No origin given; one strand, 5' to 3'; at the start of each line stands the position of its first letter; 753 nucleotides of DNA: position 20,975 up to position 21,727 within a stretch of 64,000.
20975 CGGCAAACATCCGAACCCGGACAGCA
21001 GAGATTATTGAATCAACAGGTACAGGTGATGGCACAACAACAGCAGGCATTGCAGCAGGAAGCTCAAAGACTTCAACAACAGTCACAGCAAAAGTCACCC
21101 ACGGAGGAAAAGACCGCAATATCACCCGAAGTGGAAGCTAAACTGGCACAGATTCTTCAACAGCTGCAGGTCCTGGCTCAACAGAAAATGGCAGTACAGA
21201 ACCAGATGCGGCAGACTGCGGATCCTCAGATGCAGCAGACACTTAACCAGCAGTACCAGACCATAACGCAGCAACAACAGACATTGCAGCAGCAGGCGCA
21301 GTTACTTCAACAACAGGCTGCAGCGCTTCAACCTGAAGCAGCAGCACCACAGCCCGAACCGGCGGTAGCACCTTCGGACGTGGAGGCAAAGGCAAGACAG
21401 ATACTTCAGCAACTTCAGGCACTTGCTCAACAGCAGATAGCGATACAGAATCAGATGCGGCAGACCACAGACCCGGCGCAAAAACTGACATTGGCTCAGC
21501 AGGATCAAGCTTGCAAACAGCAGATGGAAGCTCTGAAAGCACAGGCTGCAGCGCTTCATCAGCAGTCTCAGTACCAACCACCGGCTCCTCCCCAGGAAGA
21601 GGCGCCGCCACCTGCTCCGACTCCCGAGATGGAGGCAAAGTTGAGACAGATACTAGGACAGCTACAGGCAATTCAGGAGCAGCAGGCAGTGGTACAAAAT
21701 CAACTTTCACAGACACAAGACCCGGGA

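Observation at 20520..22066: Six helical-hairpin repeats of about 80 aa drifting from ordinary to about 40-50% glutamine, separated by Pro/Ala/Gln linkers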

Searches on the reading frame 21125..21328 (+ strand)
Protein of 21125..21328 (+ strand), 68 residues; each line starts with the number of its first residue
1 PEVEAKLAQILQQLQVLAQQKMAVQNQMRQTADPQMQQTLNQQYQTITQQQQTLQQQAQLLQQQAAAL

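Call 18: search_solved_structures(query=A1, max_evalue=10, show_alignments=2)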
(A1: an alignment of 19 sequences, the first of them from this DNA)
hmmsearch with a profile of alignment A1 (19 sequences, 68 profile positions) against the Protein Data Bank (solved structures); distinct sequences matched with E-value up to 10: 15.
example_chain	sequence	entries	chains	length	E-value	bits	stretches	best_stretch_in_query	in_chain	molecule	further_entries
1u2u_B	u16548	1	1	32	0.094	15.8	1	38-64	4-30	General control protein GCN4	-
8qaf_A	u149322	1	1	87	0.11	15.6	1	4-62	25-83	sc-apCC-8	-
9rgy_A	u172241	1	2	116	0.12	15.5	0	3-60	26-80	sc-apCC3-CW-0NTT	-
6xy1_A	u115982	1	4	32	0.16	15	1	2-29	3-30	4-KE-4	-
9tll_A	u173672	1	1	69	0.53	13.4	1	6-64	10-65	Sc-apCC-2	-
8eja_B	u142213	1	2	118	0.6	13.2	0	37-66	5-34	aBAK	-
9clb_B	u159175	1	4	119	0.61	13.2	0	37-66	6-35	aBAK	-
6d42_A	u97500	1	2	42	0.78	12.8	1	36-63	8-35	Intermediate conductance calcium-activated potassium channel protein 4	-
12dl_KA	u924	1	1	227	0.83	12.7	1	36-68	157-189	Zinc finger BED domain-containing protein 3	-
24mc_V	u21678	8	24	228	0.84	12.7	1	36-68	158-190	Zinc finger BED domain-containing protein 3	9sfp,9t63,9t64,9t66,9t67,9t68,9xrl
1g6u_A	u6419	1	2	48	0.97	12.5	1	37-62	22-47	DOMAIN SWAPPED DIMER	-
6z0l_A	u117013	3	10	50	1.2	12.3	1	6-60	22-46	Positive Strand | 'Positive' Strand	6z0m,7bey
9tls_A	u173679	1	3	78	1.3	12.1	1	2-62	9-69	Sc-apCC-2-KLHL20-3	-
9tln_A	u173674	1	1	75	4.5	10.4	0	2-66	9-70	Sc-apCC-2-BCL-xL-2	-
6o1q_A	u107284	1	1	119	8.9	9.4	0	26-65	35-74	Nephrocystin-1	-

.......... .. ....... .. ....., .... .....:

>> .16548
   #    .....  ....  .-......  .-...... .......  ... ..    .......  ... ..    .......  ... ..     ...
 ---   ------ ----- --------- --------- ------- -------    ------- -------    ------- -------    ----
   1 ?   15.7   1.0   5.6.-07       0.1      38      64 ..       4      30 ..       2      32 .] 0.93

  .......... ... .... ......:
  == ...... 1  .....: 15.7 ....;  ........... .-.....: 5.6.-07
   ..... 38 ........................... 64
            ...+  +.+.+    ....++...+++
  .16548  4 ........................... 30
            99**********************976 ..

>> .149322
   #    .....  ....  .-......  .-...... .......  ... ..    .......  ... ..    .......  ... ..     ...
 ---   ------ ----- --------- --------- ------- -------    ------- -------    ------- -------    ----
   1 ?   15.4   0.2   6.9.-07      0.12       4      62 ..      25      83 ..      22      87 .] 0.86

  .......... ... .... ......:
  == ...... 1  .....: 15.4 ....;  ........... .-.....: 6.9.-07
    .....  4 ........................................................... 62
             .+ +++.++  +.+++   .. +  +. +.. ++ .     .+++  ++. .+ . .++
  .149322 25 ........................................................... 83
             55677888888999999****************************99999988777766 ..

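Call 19: search_protein_families(library=pfam, alignment_id=A1, max_evalue=1)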
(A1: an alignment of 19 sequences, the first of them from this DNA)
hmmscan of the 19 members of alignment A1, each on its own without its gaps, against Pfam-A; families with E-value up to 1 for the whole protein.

A. member 1, seq(68 aa): 7 families
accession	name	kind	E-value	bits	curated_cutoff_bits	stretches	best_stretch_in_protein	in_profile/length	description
PF08824.15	Serine_rich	-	0.017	15.5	26.9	1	6-64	51-106/157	Serine rich protein interaction domain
PF22946.1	SPEF2_D5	-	0.033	14.5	27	1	3-66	11-74/134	CPC1/SPEF2 domain D5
PF02707.21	MOSP_N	-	0.24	11.6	25.1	1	23-65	133-175/196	Major Outer Sheath Protein N-terminal region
PF03961.19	FapA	-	0.34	10.9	31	1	1-66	152-220/272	Flagellar Assembly Protein A beta solenoid domain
PF13958.12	ToxN_toxin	-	0.37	11.4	25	1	20-65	89-134/159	Toxin ToxN, type III toxin-antitoxin system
PF19962.4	EAD9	-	0.56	10.5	25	1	10-54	11-55/62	Effector-associated domain 9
PF13720.11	Acetyltransf_11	-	1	10.3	24.5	1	29-65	25-61/82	Udp N-acetylglucosamine O-acyltransferase; Domain 2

B. families by the number of members that match (of 19 scanned): 72 families (the first 25 are shown)
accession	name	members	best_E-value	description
PF03961.19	FapA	15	0.0051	Flagellar Assembly Protein A beta solenoid domain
PF19962.4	EAD9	13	3.6e-05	Effector-associated domain 9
PF16326.10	ABC_tran_CTD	10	0.0072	ABC transporter C-terminal domain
PF02403.27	Seryl_tRNA_N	8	0.0022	Seryl-tRNA synthetase N-terminal domain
PF08656.15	DASH_Dad3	4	0.04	DASH complex subunit Dad3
PF19238.5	Radical_SAM_2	4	0.16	Radical SAM-like domain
PF17253.7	DUF5320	3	0.012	Family of unknown function (DUF5320)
PF08824.15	Serine_rich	3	0.017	Serine rich protein interaction domain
PF05531.17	NPV_P10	3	0.018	Nucleopolyhedrovirus P10 protein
PF02183.23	HALZ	3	0.044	Homeobox associated leucine zipper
PF13958.12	ToxN_toxin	3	0.048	Toxin ToxN, type III toxin-antitoxin system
PF08223.16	PaaX_C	3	0.051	PaaX-like protein C-terminal domain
PF06419.17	COG6_N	3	0.094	Conserved oligomeric complex COG6, N-terminal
PF03462.23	PCRF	3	0.17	PCRF domain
PF13720.11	Acetyltransf_11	3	0.69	Udp N-acetylglucosamine O-acyltransferase; Domain 2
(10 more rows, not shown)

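Call 25: search_protein_representatives(alignment_id=A1)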
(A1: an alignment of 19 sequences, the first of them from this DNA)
Query: 19 sequences, 68 profile positions. Proteins with E-value up to 0.001 (for the whole library): 23; up to 1e-10: 5; up to 1e-30: 4. The best 23 are listed.
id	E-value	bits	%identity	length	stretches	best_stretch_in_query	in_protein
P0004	1.6e-120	409.1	-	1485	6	1-68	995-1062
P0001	1.2e-102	351.8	-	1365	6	1-66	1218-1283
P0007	1.2e-101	348.6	-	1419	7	1-66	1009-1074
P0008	2.6e-87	302.7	-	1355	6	1-65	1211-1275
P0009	1.2e-15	73.1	-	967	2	3-64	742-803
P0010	5.1e-08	48.7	-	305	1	2-64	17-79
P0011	3.7e-07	46.0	-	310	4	16-64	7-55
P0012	4.0e-07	45.8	-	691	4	10-57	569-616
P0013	2.1e-06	43.5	-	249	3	4-52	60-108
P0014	4.9e-06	42.4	-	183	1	3-59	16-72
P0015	9.2e-06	41.5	-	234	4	31-48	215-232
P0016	1.6e-05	40.7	-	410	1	3-67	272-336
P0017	3.8e-05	39.5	-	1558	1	2-67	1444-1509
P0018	5.3e-05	39.0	-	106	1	4-52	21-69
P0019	6.8e-05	38.7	-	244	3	10-64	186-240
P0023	4.1e-04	36.2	-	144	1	2-65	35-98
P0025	4.6e-04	36.0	-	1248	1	8-59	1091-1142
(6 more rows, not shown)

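Call 37: search_protein_families(library=pfam, proteins=[P0009, P0010, P0014, P0016, P0017, P0025, P0012, P0011, P0023], max_evalue=0.01)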
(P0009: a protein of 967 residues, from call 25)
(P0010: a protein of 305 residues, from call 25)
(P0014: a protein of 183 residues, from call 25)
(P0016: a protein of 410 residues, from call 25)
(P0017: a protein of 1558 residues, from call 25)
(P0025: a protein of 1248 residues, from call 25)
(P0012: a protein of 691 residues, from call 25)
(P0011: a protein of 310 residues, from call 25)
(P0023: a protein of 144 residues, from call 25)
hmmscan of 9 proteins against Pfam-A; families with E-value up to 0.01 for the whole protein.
P0009 (967 aa): 3 families
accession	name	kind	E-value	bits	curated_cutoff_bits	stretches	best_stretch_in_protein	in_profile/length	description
PF13091.12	PLDc_2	-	9.9e-15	55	27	1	21-149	4-132/132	PLD-like domain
PF00041.27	fn3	-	7.7e-06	26.5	25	0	384-460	10-82/84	Fibronectin type III domain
PF16656.11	Pur_ac_phosph_N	-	9.1e-05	23.4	30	0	615-656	56-92/93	Purple acid Phosphatase, N-terminal domain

P0010 (305 aa): 2 families
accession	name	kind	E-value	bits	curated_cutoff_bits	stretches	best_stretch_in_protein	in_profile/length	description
PF11157.13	DUF2937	-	0.0011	19.2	25.3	1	20-85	40-106/162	Protein of unknown function (DUF2937)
PF19962.4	EAD9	-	0.0059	16.8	25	0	19-76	5-62/62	Effector-associated domain 9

P0014 (183 aa): 1 family
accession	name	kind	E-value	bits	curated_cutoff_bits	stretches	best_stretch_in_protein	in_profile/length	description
PF09788.14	Tmemb_55A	-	0.0017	18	30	1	126-178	40-89/248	Transmembrane protein 55A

P0016 (410 aa): 2 families
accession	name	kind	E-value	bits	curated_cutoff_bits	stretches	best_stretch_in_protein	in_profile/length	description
PF17231.7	DUF5305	-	0.00067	19.6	29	0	3-61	83-140/217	Family of unknown function (DUF5305)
PF15086.11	UPF0542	-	0.0038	17.5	27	1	197-244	22-67/68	Uncharacterised protein family UPF0542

P0017 (1558 aa): 2 families
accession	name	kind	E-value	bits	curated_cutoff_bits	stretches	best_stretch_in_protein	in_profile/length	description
PF00041.27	fn3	-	7.3e-12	45.8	25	0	512-576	14-71/84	Fibronectin type III domain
PF23608.1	Ig_ILCR1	-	3.3e-05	24.3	27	0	620-690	17-89/114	ILCR1 Ig-like domain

P0025 (1248 aa): 7 families
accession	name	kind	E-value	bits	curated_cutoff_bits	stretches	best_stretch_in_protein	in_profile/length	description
PF00041.27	fn3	-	3.2e-15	56.5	25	2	406-500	14-81/84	Fibronectin type III domain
PF00688.24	TGFb_propeptide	-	0.00014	22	25.8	0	107-184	79-156/242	TGF-beta propeptide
PF18884.5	TSP3_bac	-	0.00014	22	25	1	941-962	1-22/22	Bacterial TSP3 repeat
PF06848.17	Disaggr_repeat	-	0.00016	21.9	33.9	1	133-260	28-151/179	Disaggregatase related repeat domain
PF10179.15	NDNF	-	0.00027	21.4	27.3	0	464-494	86-116/127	Neuron-derived neurotrophic factor, first Fn(III) domain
PF16794.11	fn3_4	-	0.0004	20.7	27.1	0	473-501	75-103/103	Fibronectin-III type domain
PF22352.2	K319L-like_PKD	-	0.0092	16.4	27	0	314-381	14-81/84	K319L-like, PKD domain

P0012 (691 aa): 2 families
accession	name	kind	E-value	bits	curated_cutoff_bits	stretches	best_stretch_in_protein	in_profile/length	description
PF05569.17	Peptidase_M56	-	1.8e-10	40.9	31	1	148-249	187-295/296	BlaR1 peptidase M56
PF01435.24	Peptidase_M48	-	2.3e-05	24.7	20.3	1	150-250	61-157/186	Peptidase family M48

P0011 (310 aa): 4 families
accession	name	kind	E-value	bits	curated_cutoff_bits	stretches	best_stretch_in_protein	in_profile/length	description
PF10750.14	DUF2536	-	0.00053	20.3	27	0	33-48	3-18/68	Protein of unknown function (DUF2536)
PF19962.4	EAD9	-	0.00058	20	25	0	153-193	12-52/62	Effector-associated domain 9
PF04210.18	MtrG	-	0.0012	19.1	27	0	174-198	7-31/64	Tetrahydromethanopterin S-methyltransferase, subunit G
PF16326.10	ABC_tran_CTD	-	0.0032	18.1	32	0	152-199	13-63/69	ABC transporter C-terminal domain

P0023 (144 aa): 11 families
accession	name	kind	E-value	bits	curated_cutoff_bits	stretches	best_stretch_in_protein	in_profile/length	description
PF03961.19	FapA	-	0.00019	21.6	31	1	35-108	153-229/272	Flagellar Assembly Protein A beta solenoid domain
PF10046.14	BLOC1_2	-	0.00023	21.9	33.4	1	36-103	25-93/96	Biogenesis of lysosome-related organelles complex-1 subunit 2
PF05974.18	DUF892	-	0.0015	19.1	23.7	1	61-105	28-73/159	Domain of unknown function (DUF892)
PF04977.20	DivIC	-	0.0027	17.9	28.9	0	70-104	19-56/80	Septum formation initiator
PF14661.11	HAUS6_N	-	0.0027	17.8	26.4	1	30-106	137-213/233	HAUS augmin-like complex subunit 6 N-terminus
PF05667.16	CCDC22_CC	-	0.003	17.2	39.2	1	58-106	195-243/477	CCDC22 protein coiled-coil region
PF02090.21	SPAM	-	0.0053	17.1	35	1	70-115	14-58/142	Salmonella surface presentation of antigen gene type M protein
PF10408.14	Ufd2P_core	-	0.0054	15.7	20.4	1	11-92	161-235/628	Ubiquitin elongating factor core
PF19962.4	EAD9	-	0.0057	16.8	25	1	45-92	13-60/62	Effector-associated domain 9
PF01920.25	Prefoldin_2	-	0.0059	17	27.6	1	63-107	57-101/106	Prefoldin subunit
PF06009.19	Laminin_II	-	0.0089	16.5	33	0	38-107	17-84/138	Laminin Domain II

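Call 49: find_encoding_contigs(protein=P0009, flank=8000, max_places=2)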
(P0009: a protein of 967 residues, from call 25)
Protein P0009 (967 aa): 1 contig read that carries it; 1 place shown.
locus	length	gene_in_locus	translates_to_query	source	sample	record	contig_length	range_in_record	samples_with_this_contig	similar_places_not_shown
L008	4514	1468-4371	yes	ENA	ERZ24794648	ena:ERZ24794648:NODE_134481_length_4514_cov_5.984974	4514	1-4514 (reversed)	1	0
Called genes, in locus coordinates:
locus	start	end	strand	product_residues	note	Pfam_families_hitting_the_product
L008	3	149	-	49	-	?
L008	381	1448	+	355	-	-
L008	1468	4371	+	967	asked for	PF13091:PLDc_2, PF00041:fn3 (faint)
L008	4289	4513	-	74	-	?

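Call 50: find_encoding_contigs(protein=P0017, flank=8000, max_places=2)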
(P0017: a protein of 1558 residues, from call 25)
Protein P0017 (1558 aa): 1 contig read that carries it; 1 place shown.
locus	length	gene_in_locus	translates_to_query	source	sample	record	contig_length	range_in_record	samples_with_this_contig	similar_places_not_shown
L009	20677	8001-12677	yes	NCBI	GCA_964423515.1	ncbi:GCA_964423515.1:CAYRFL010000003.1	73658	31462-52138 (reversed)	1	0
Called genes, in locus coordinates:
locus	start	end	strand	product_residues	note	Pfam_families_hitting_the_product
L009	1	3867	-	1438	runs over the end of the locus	PF05048:NosD, PF13229:Beta_helix, PF05048:NosD, PF00801:PKD, PF18911:PKD_4, PF00801:PKD, PF18911:PKD_4, PF22352:K319L-like_PKD, +13 more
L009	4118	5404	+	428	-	PF00514:Arm (faint), PF13646:HEAT_2 (weak), PF02985:HEAT (faint), PF03130:HEAT_PBS (faint), PF13513:HEAT_EZ (faint), PF13646:HEAT_2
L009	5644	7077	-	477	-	PF00158:Sigma54_activat (faint), PF01078:Mg_chelatase, PF20030:bpMoxR (weak), PF20720:nSTAND3 (faint), PF07728:AAA_5 (faint)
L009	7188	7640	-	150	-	-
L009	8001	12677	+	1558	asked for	PF00041:fn3 (faint)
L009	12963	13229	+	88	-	-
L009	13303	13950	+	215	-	PF13472:Lipase_GDSL_2 (weak), PF00657:Lipase_GDSL (faint), PF13472:Lipase_GDSL_2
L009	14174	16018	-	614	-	PF00924:MS_channel_2nd, PF21082:MS_channel_3rd, PF00582:Usp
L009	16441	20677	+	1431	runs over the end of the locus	PF01869:BcrAD_BadFG, PF09989:DUF2229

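Call 67: find_encoding_contigs(protein=P0010, flank=6000, max_places=2)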
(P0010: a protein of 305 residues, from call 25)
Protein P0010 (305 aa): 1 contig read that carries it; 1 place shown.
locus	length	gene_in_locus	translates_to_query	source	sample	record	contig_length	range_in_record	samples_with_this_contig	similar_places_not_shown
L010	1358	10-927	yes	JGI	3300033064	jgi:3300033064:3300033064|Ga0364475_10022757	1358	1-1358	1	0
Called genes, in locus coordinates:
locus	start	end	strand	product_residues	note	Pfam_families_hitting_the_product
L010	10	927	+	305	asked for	-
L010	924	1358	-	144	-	?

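Call 68: find_encoding_contigs(protein=P0014, flank=6000, max_places=2)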
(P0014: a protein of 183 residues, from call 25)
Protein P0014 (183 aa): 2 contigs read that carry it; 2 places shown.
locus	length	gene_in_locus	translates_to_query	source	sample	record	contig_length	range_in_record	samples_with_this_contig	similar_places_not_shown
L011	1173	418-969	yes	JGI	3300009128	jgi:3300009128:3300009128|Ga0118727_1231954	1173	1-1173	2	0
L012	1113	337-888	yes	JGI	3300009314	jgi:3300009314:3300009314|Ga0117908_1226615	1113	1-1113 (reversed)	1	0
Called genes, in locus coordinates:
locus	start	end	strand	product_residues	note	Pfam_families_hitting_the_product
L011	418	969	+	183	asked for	-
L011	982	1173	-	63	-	?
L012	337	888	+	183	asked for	-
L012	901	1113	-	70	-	?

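Call 69: find_encoding_contigs(protein=P0025, flank=6000, max_places=2)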
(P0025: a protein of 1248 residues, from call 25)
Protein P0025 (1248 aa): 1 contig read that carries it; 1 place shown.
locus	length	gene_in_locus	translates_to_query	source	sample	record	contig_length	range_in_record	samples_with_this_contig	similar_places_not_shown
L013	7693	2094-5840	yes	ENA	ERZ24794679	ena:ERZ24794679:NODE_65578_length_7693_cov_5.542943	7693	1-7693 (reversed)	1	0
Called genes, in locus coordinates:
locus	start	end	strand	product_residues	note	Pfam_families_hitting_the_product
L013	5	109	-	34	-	-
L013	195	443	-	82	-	-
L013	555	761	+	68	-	-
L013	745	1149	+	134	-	PF03683:UPF0175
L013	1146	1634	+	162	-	PF11848:DUF3368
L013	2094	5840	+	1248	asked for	PF00041:fn3 (faint)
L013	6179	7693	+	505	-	?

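Call 70: search_protein_families(library=pfam, proteins=[P0018], max_evalue=0.1)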
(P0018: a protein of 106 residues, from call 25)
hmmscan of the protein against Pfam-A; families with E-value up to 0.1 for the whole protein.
P0018 (106 aa): 3 families
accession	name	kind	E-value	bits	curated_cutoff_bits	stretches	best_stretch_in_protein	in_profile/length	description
PF19962.4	EAD9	-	0.00031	20.9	25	1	29-70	13-54/62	Effector-associated domain 9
PF08785.16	Ku_PK_bind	-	0.00093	19.8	25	1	45-92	9-58/120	Ku C terminal domain like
PF12464.13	Mac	-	0.066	13.9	22.1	0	17-47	16-34/53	Maltose acetyltransferase hexapeptide capping motif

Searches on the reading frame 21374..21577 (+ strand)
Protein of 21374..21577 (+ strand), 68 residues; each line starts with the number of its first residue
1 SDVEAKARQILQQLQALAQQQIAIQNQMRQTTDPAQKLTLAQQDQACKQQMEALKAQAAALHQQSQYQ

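Call 70: search_protein_families(library=pfam, proteins=[window:21374-21577:+], max_evalue=0.1)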
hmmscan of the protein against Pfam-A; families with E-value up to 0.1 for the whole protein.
seq(68 aa): 2 families
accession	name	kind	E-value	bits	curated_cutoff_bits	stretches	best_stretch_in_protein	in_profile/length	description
PF19962.4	EAD9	-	3.6e-05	23.9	25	1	6-56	7-57/62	Effector-associated domain 9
PF20090.4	DUF6482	-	0.053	13.9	23.5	1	19-68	28-77/101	Family of unknown function (DUF6482)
